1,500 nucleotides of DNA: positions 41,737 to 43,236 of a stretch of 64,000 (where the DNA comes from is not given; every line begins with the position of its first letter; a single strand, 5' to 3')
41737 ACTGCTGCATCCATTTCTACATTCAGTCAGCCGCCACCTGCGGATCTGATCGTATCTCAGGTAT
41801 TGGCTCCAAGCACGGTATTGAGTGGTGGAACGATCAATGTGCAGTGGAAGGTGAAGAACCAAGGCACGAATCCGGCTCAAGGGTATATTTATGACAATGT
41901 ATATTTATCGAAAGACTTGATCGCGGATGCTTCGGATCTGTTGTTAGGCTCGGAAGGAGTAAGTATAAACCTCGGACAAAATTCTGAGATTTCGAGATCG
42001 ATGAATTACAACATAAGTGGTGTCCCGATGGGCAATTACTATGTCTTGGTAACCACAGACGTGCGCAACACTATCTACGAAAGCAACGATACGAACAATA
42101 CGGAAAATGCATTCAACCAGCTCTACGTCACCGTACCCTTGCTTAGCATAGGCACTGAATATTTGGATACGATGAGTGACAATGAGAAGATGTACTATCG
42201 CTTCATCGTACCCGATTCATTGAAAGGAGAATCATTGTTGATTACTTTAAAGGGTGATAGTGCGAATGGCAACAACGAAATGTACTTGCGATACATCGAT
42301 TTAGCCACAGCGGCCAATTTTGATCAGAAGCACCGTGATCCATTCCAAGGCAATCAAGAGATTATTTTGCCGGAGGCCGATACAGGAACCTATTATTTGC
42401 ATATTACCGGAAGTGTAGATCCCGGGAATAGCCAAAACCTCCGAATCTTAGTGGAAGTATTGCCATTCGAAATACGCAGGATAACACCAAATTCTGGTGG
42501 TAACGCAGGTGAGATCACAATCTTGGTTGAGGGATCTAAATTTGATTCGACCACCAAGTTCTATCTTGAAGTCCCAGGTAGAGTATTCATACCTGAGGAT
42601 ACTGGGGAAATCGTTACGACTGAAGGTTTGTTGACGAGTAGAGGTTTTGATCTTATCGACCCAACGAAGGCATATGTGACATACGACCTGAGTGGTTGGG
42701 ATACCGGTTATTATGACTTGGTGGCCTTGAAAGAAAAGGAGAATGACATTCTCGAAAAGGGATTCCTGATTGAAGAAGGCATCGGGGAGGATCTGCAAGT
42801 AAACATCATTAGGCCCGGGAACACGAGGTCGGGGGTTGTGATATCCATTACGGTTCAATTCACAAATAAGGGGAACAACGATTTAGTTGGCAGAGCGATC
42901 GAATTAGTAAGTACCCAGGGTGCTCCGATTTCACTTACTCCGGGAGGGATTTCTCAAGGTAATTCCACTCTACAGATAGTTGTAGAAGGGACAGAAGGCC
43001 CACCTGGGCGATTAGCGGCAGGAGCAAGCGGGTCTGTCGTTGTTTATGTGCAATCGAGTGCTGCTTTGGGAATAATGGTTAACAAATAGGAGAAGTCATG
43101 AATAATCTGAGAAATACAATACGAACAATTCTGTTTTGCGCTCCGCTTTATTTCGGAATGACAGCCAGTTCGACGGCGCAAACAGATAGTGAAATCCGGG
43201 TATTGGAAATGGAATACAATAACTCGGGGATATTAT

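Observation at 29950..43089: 4379-aa secreted mega-protein with no T9SS sorting domain in a T9SS organism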

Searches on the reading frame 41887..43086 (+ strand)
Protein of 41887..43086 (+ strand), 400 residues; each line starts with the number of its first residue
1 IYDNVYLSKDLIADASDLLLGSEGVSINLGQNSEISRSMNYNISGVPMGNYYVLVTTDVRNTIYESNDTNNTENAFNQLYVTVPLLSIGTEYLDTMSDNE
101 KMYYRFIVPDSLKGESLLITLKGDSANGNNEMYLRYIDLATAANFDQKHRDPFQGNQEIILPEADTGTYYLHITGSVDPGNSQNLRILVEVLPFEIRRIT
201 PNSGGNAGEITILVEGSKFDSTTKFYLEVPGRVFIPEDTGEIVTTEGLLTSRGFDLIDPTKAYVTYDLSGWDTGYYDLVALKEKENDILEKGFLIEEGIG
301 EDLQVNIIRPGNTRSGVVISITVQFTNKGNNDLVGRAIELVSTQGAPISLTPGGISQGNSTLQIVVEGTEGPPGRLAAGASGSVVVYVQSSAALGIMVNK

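Call 10: search_protein_families(library=pfam, proteins=[window:41887-43086:+], max_evalue=10)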
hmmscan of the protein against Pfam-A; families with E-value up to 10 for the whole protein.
window:41887-43086:+ (400 aa): 3 families
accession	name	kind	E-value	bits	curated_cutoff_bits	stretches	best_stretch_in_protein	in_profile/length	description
PF07705.17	CARDB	-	2.7e-06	28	22.7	2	28-73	56-99/101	CARDB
PF24771.2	Ig_CFAP74_1st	-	0.0084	16.9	29.2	1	296-345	41-89/97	CFAP74 first Ig-like domain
PF18962.6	Por_Secre_tail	-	0.35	11.6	27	0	27-62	34-69/75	Secretion system C-terminal sorting domain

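Call 11: search_protein_families(library=ncbifam, proteins=[window:41887-43086:+], max_evalue=10)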
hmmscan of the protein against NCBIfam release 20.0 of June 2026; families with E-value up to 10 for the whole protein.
window:41887-43086:+ (400 aa): 0 families

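Call 13: find_homologous_proteins(query=window:42121-43086:+, max_evalue=0.001)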
Query window:42121-43086:+ (322 aa): 2 proteins with E <= 0.001 among 3757 candidates.
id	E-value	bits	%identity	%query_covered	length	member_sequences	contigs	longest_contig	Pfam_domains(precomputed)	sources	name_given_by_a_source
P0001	5.6e-92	326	49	100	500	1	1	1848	PF07705.18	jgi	jgi:hypothetical protein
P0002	3.4e-63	232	41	99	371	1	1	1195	-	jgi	jgi:hypothetical protein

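Call 15: find_encoding_contigs(protein=P0001, flank=10000)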
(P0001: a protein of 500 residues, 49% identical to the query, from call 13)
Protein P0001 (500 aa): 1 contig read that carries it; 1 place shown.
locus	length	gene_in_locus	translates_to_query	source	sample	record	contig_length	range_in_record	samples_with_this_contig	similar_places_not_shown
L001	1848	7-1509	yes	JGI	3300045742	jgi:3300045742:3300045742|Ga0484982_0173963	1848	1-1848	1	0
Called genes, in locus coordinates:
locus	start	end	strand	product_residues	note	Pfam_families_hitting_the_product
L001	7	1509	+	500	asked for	PF07705:CARDB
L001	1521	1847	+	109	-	?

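Call 16: find_encoding_contigs(protein=P0002, flank=10000)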
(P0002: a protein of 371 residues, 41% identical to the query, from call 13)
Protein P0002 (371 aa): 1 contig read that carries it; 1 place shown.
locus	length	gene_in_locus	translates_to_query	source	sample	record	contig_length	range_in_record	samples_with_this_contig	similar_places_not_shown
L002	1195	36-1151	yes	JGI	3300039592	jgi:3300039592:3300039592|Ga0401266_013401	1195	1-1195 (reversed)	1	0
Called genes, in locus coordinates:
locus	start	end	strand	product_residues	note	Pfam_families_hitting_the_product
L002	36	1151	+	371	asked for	-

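Call 24: find_related_loci(query=A1, collection=genome_contigs, flank=10000)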
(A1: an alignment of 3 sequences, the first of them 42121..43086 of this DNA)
Query A1 (322 aa) in genome_contigs; peptide patterns used: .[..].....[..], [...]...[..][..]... (x = any residue, [..] = any of these).
30 stretches matched a pattern; 1 encode a relative of the query (tblastn E <= 1e-3); 1 distinct loci.
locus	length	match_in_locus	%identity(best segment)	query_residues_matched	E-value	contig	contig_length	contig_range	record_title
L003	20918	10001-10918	33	1-320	2e-53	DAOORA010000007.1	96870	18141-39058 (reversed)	MAG TPA_asm: Bacteroidales bacterium isolate AMR_MDS_2557 NODE_200_length_96870_cov_21.738388, whole genome shotgun sequ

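Call 27: search_protein_families(library=pfam, proteins=[L003:26-1138:+, L003:1111-5085:+, L003:5099-10924:+, L003:10960-15798:+, L003:16021-17412:+, L003:17717-18400:+], max_evalue=0.001)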
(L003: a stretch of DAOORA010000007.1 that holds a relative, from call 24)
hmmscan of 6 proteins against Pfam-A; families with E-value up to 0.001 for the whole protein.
L003:26-1138:+ (371 aa): 3 families
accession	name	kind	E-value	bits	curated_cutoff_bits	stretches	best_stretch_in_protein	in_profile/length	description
PF22544.2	HYDIN_VesB_CFA65-like_Ig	-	3.6e-09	37.2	25.5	1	99-192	1-99/100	HYDIN/CFA65/VesB-like, Ig-like domain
PF13385.13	Laminin_G_3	-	3.7e-09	37.4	27.6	1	261-364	12-112/151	Concanavalin A-like lectin/glucanases superfamily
PF07610.17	DUF1573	-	1.9e-07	31.4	26.1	1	106-187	6-89/98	Protein of unknown function (DUF1573)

L003:1111-5085:+ (1325 aa): 11 families
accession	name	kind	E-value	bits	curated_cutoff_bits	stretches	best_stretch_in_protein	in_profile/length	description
PF13385.13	Laminin_G_3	-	3.5e-18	66.6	27.6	1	308-461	2-150/151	Concanavalin A-like lectin/glucanases superfamily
PF22544.2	HYDIN_VesB_CFA65-like_Ig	-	8.8e-18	64.8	25.5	1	578-664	2-90/100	HYDIN/CFA65/VesB-like, Ig-like domain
PF07610.17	DUF1573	-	1.1e-16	61.1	26.1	2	583-665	5-88/98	Protein of unknown function (DUF1573)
PF19408.5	PKD_6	-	2.5e-16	60.2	25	1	773-853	2-82/82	PKD-like domain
PF15780.11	ASH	-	1.5e-11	44.8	27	1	586-664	14-94/98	Abnormal spindle-like microcephaly-assoc'd, ASPM-SPD-2-Hydin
PF24507.1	Ig_CFAP65_4th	-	6.8e-09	36.4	27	1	609-668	11-69/76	CFAP65, fourth Ig-like domain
PF00404.24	Dockerin_1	-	3.2e-06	27.7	22.9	1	1001-1047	8-54/57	Dockerin type I domain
PF18962.6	Por_Secre_tail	-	1e-05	26.1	27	1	1244-1313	3-69/75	Secretion system C-terminal sorting domain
PF22067.2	Cep192_D3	-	2.8e-05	24.6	27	0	592-651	14-74/99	Cep192 domain 3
PF13927.12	Ig_3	-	0.00085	20.2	30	0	677-722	2-44/78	Immunoglobulin domain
PF22065.2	Cep192_D7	-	0.00099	19.4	27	0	599-652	45-96/125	Cep192 domain 7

L003:5099-10924:+ (1942 aa): 1 family
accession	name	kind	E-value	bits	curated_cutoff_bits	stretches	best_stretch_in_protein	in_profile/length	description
PF07705.17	CARDB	-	4.2e-70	232.8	22.7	8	1398-1508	2-99/101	CARDB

L003:10960-15798:+ (1613 aa): 9 families
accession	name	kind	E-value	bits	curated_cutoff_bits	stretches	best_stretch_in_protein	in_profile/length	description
PF02868.21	Peptidase_M4_C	-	2.2e-38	132.2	24.4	1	467-629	2-165/165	Thermolysin metallopeptidase, alpha-helical domain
PF01447.24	Peptidase_M4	-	4.3e-34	118.5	22.4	1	329-461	21-143/145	Thermolysin metallopeptidase, catalytic domain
PF13573.12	SprB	-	2e-21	75.8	28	2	794-828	3-37/37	SprB repeat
PF24595.1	DUF7619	-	1.1e-15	58.4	27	1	1072-1123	81-132/133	Domain of unknown function (DUF7619)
PF07504.19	FTP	-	5.2e-12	45.8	21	1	93-139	3-50/51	Fungalysin/Thermolysin Propeptide Motif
PF18962.6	Por_Secre_tail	-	7.9e-09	36.1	27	1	1530-1595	3-65/75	Secretion system C-terminal sorting domain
PF13620.12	CarboxypepD_reg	-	1.4e-07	32.2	32.3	1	1228-1281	2-53/82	Carboxypeptidase regulatory-like domain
PF00404.24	Dockerin_1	-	6.2e-06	26.7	22.9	1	1289-1337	8-56/57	Dockerin type I domain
PF17210.9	SdrD_B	-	0.00018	22.1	29.7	0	1235-1282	17-64/112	SdrD B-like domain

L003:16021-17412:+ (464 aa): 1 family
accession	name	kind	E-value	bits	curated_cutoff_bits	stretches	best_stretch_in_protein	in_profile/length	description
PF02784.22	Orn_Arg_deC_N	-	1.6e-12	47.8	23.4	1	69-311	16-246/247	Pyridoxal-dependent decarboxylase, pyridoxal binding domain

L003:17717-18400:+ (228 aa): 1 family
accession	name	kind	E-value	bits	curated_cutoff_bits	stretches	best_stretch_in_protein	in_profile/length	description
PF22252.2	PNGase_F-II_N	-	0.00099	19.2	27.6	0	49-156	23-115/173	N-glycanase peptide, N-terminal domain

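Call 40: find_related_loci(query=A4, collection=metagenome_contigs, flank=10000)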
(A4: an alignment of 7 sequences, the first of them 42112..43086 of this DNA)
Query A4 (325 aa) in metagenome_contigs; peptide patterns used: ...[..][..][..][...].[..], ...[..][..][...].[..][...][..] (x = any residue, [..] = any of these).
288 stretches matched a pattern; 21 encode a relative of the query (tblastn E <= 1e-3); 21 distinct loci.
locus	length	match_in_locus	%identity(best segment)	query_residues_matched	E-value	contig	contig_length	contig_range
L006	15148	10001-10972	49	2-325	4e-97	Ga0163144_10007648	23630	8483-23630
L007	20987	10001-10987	48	1-325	1e-95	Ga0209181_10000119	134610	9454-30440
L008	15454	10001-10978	47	2-323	3e-93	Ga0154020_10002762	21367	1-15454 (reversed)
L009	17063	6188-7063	37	19-323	2e-64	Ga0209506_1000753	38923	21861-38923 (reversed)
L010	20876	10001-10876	37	19-323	2e-64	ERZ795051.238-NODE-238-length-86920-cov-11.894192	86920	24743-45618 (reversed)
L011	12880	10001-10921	36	3-323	9e-61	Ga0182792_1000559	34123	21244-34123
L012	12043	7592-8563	36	2-316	5e-60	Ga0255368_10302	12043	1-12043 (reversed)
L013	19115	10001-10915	36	5-323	3e-59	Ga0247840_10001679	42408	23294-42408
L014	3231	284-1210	35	2-324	1e-58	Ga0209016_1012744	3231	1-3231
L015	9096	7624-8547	35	2-323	3e-58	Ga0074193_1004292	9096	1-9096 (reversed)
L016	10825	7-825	40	37-323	2e-56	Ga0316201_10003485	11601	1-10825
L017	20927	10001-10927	35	2-323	3e-55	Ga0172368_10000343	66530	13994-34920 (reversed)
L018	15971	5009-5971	33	3-316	8e-54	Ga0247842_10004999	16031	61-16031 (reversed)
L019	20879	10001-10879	36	3-315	5e-54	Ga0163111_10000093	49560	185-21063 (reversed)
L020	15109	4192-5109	33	4-323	4e-52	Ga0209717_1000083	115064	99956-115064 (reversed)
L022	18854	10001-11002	34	3-325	2e-50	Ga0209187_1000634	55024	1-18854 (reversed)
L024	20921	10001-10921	36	3-323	2e-60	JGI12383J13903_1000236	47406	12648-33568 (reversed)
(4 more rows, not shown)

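Call 43: search_protein_families(library=pfam, proteins=[L009:7108-8127:+, L017:10965-11984:+, L011:10956-12443:+, L013:10975-12156:+, L014:1250-2449:+, L016:873-5477:+, L019:10963-12294:+, L022:11009-14956:+, L012:8611-12042:+, L018:6020-15250:+], max_evalue=0.01)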
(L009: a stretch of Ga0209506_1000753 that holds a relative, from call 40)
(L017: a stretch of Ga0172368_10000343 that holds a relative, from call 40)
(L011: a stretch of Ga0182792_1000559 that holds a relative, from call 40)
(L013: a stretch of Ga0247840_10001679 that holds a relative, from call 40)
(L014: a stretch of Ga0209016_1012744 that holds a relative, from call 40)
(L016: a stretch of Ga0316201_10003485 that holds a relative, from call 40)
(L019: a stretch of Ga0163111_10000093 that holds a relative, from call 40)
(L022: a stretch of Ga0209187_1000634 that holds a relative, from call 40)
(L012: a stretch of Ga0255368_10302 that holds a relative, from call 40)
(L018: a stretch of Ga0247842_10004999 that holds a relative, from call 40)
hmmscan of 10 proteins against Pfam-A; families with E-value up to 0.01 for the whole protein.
L009:7108-8127:+ (340 aa): 1 family
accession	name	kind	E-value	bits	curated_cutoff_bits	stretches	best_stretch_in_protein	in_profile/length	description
PF18975.6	DUF5711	-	1.2e-05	25.2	26.3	0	154-199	117-165/344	Family of unknown function (DUF5711)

L017:10965-11984:+ (340 aa): 1 family
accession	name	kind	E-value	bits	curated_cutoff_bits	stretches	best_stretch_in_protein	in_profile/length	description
PF07676.18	PD40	-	0.0038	17.6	20.9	0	178-203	13-37/38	WD40-like Beta Propeller Repeat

L011:10956-12443:+ (496 aa): 0 families

L013:10975-12156:+ (394 aa): 0 families

L014:1250-2449:+ (400 aa): 0 families

L016:873-5477:+ (1535 aa): 13 families
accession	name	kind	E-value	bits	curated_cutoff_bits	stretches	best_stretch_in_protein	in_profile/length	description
PF13927.12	Ig_3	-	3.3e-27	95.2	30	1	314-373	10-78/78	Immunoglobulin domain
PF13573.12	SprB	-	4.7e-24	84.2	28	3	562-590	7-36/37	SprB repeat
PF22352.2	K319L-like_PKD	-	4.9e-23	81.4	27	1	405-473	11-84/84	K319L-like, PKD domain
PF18911.6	PKD_4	-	1.1e-22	80.3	27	1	629-701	4-85/85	PKD domain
PF19081.6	Ig_7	-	2.6e-20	72.9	27.3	3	705-780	4-84/84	Ig-like domain CHU_C associated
PF00058.23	Ldl_recept_b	-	4.5e-13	49.9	21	1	218-256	2-42/42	Low-density lipoprotein receptor repeat class B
PF07679.22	I-set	-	1.2e-12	48.1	23.7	1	313-385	8-88/90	Immunoglobulin I-set domain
PF13895.12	Ig_2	-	3.9e-12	46.7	27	1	318-387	12-79/79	Immunoglobulin domain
PF00047.31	ig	-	1.6e-07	31.9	21.8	1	319-378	7-77/81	Immunoglobulin domain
PF08940.17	DUF1918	-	4.2e-05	23.5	24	0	954-979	24-50/58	Domain of unknown function (DUF1918)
PF25021.1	TEN_NHL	-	0.0001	21.9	27.1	0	159-208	139-187/357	Teneurin NHL domain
PF04862.18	DUF642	-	0.0027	17.9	27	0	667-706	66-105/157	Protein of unknown function (DUF642)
PF07732.21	Cu-oxidase_3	-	0.0085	16.6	21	0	658-691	59-94/119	Multicopper oxidase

L019:10963-12294:+ (444 aa): 3 families
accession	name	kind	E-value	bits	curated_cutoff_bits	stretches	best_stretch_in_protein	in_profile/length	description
PF22352.2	K319L-like_PKD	-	0.00085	19.7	27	1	47-122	7-84/84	K319L-like, PKD domain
PF13573.12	SprB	-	0.0012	18.9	28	1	60-75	20-35/37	SprB repeat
PF18911.6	PKD_4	-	0.0096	16.4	27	0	40-122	7-85/85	PKD domain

L022:11009-14956:+ (1316 aa): 5 families
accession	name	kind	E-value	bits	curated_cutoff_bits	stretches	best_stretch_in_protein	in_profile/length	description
PF05593.20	RHS_repeat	-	4.1e-83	272.9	22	10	622-658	1-37/38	RHS Repeat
PF20148.4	DUF6531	-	4.8e-10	40.1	24.1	1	42-115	3-74/74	Domain of unknown function (DUF6531)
PF15535.12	Ntox37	-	9.5e-10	39.4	27.8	1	1245-1311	12-78/78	Bacterial toxin 37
PF03527.20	RHS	-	1.9e-05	24.8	27.9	1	1104-1136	1-33/38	RHS protein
PF15283.12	DUF4595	-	0.0011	19.4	34.2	1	171-272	31-118/202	Domain of unknown function (DUF4595) with porin-like fold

L012:8611-12042:+ (1144 aa): 2 families
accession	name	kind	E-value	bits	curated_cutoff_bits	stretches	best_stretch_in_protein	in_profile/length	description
PF05593.20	RHS_repeat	-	4.2e-83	272.8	22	15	405-438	1-34/38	RHS Repeat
PF20148.4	DUF6531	-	4.5e-07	30.5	24.1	1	47-115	4-71/74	Domain of unknown function (DUF6531)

L018:6020-15250:+ (3077 aa): 5 families
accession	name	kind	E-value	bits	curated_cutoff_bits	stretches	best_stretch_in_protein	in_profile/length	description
PF19408.5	PKD_6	-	6.5e-109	356.9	25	14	2475-2539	2-67/82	PKD-like domain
PF05593.20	RHS_repeat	-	3.1e-94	308.3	22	12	678-714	1-37/38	RHS Repeat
PF24595.1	DUF7619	-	3.7e-13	50.1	27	1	1350-1391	91-132/133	Domain of unknown function (DUF7619)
PF20148.4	DUF6531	-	2.9e-10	40.8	24.1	1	47-115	4-71/74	Domain of unknown function (DUF6531)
PF18962.6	Por_Secre_tail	-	4.1e-07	30.6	27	1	3002-3070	1-69/75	Secretion system C-terminal sorting domain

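Call 46: predict_structure(alignment_id=A3)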
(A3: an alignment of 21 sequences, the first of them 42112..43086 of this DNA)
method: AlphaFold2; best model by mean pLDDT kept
length: 325 residues; sequences in the alignment: 21
mean_pLDDT: 88.4   pTM: 0.80
mean pLDDT of the five models: 88.4, 88.2, 88.0, 87.9, 87.6
residues with pLDDT >= 90: 212; 70-90: 83; 50-70: 29; < 50: 1
segments of 3 or more residues with pLDDT < 50: none
pLDDT, mean of each block of 10 residues (from residue 1): 74 95 90 95 86 80 89 70 91 93 83 95 96 96 94 77 55 86 96 95 93 96 91 84 92 94 92 94 93 90 93 83 87
secondary structure, 60 per line:
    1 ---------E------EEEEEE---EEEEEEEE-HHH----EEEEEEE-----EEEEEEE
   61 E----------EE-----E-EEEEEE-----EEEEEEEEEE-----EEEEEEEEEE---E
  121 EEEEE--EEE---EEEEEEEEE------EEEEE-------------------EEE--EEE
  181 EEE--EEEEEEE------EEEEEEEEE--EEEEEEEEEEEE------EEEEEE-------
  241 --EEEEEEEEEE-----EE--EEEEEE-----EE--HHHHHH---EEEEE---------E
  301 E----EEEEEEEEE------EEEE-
elements in order: E17-22 E26-33 E42-48 E54-61 E81-86 E92-101 E107-116 E120-125 E128-130 E134-142 E149-153 E173-175 E178-183 E186-192 E199-207 E210-221 E228-233 E243-252 E262-267 H277-282 E286-290 E306-314 E321-324

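Call 49: fold_search(model_id=the predicted structure, library=pdb)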
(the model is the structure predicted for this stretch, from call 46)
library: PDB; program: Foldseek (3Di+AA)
matches with E <= 10: 1861; with E <= 0.001: 131
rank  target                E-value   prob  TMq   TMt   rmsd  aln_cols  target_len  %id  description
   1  9ijj_P                2.6e-06  0.97  0.17  0.10  25.4       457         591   11  In situ structure of the central apparatus in mouse sperm axoneme. (released 2025-06-04)
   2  9ijj_h                1.8e-05  0.98  0.20  0.06  24.7       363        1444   12  In situ structure of the central apparatus in mouse sperm axoneme. (released 2025-06-04)
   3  9ipc_B                2.0e-05  0.99  0.21  0.16  20.3       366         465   10  Poly-alanine model for LH-type bispecific diabody Ex3 composed of 528 and OKT3 Fvs in ternary complex with sEGFR and C (released 2025-05-28)
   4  7k0z_C                3.6e-05  0.99  0.21  0.22  20.5       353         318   12  Marsupial T cell receptor Spl_157 (released 2021-03-24)
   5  8ow4_B                5.8e-05  1.00  0.25  0.27  15.6       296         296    8  2.75 angstrom crystal structure of human NFAT1 with bound DNA (released 2023-07-26)
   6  8xc4_D                9.4e-05  1.00  0.22  0.31  15.2       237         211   10  Nipah virus attachment glycoprotein head domain in complex with a broadly neutralizing antibody 1E5 (released 2024-01-24)
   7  8ux6_A                9.9e-05  1.00  0.22  0.31  14.7       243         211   11  Structure of Fab201 with a T. parva sporozoite neutralizing B cell epitope of p67 (released 2024-10-16)
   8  6eg0_B                1.3e-04  0.90  0.18  0.18  23.2       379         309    9  Crystal structure of Dpr4 Ig1-Ig2 in complex with DIP-Eta Ig1-Ig3 (released 2018-11-28)
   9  9axo_L                1.4e-04  1.00  0.22  0.30  13.9       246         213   10  Crystal Structure of Antibody HY11-7E1_Ch2 Fab in Complex with Fentanyl (released 2024-10-02)
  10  8beg_B                1.4e-04  0.80  0.17  0.10  25.7       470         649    7  Structure of Ig-like domains from PrgB (released 2022-11-30)
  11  7som_D                1.5e-04  0.90  0.19  0.07  19.2       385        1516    8  Ciliary C2 central pair apparatus isolated from Chlamydomonas reinhardtii (released 2022-04-13)
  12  7kpj_B                1.6e-04  1.00  0.22  0.30  12.5       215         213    9  Crystal structure of Ruminococcus gnavus immunoglobulin binding protein in complex with 338E6 Fab (released 2022-01-19)
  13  4oia_B                1.6e-04  0.94  0.21  0.19  25.2       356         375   12  Crystal Structure of ICAM-5 D1-D4 ectodomain fragment, Space Group P4322 (released 2014-07-16)
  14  8wa2_F                1.7e-04  0.97  0.26  0.09  16.6       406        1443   12  cryo-EM structure of native mastigonemes isolated from Chlamydomonas reinhardtii at 3.0 angstrom resolution (released 2024-04-10)
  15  2gjj_A                1.8e-04  1.00  0.21  0.27  17.6       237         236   12  Crystal structure of a single chain antibody scA21 against Her2/ErbB2 (released 2006-10-01)
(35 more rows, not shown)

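Call 67: search_protein_families(library=pfam, proteins=[L009:8130-16232:+], max_evalue=1)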
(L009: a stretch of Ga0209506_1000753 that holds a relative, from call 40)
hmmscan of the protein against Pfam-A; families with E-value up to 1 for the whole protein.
L009:8130-16232:+ (2701 aa): 11 families
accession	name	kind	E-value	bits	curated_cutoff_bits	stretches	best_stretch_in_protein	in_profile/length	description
PF18911.6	PKD_4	-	1.5e-169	551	27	17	1767-1847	4-83/85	PKD domain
PF00801.26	PKD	-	1.8e-90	297.5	23.5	14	1780-1840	12-74/80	PKD domain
PF24595.1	DUF7619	-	1.5e-15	57.8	27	2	931-982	81-132/133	Domain of unknown function (DUF7619)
PF08329.16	ChitinaseA_N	-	6.2e-10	39.3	21.2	0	1640-1679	68-107/133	Chitinase A, N-terminal domain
PF01551.29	Peptidase_M23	-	5.4e-09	36.6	28.7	1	158-256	2-92/96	Peptidase family M23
PF18962.6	Por_Secre_tail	-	3.9e-07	30.7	27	1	2619-2689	1-68/75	Secretion system C-terminal sorting domain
PF13573.12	SprB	-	5e-05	23.3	28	1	737-764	9-34/37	SprB repeat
PF10342.15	Kre9_KNH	-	0.0002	22.5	24.6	1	1091-1176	2-94/94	Kre9/KNH-like N-terminal Ig-like domain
PF13860.13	FlgD_ig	-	0.0067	16.8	27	1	2626-2682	8-72/79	FlgD Ig-like domain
PF22352.2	K319L-like_PKD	-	0.049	14.1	27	1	1184-1259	1-84/84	K319L-like, PKD domain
PF24312.1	Ig-like_POM152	-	0.12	13.1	27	0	740-786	32-80/89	Nucleoporin POM152, Ig-like domain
